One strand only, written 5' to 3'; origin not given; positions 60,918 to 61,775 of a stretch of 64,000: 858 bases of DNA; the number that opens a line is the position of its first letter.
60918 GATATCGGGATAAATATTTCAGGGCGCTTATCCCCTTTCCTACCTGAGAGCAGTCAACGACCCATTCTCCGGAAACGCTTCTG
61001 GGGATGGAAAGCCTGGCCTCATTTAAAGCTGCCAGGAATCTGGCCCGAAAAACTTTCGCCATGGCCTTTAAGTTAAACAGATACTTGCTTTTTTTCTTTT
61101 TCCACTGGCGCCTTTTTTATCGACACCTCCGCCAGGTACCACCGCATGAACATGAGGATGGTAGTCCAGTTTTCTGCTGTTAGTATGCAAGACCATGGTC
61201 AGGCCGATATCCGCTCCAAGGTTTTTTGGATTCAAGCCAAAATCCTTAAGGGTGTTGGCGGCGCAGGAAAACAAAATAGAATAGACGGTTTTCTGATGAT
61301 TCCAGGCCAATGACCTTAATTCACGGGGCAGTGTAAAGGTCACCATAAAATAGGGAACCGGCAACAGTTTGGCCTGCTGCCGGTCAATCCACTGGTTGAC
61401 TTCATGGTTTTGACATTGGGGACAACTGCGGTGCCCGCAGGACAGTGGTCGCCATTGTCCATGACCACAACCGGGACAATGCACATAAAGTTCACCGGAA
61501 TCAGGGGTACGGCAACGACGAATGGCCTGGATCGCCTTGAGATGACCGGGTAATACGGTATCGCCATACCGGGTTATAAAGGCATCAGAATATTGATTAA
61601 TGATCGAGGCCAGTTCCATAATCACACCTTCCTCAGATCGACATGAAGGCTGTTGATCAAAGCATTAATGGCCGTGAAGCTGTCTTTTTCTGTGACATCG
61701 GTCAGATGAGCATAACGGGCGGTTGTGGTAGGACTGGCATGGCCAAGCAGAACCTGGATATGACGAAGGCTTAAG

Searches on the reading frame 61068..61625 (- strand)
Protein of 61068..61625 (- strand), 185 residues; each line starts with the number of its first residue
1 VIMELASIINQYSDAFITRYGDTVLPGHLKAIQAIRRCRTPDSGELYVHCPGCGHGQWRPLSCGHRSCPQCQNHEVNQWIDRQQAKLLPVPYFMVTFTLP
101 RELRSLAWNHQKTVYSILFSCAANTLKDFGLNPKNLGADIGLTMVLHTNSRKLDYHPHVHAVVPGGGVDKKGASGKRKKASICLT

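Call 55: search_protein_families(library=pfam, proteins=[window:61068-61625:-], max_evalue=0.01)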
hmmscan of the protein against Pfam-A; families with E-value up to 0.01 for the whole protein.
window:61068-61625:- (185 aa): 2 families
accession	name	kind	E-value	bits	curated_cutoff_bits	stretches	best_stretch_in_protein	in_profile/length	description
PF14319.11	Zn_Tnp_IS91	-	4.8e-30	103.8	26.3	1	8-99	1-90/90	Transposase zinc-binding domain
PF04986.18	Y2_Tnp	-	3.6e-10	40.6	20.9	1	141-178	1-38/183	Putative transposase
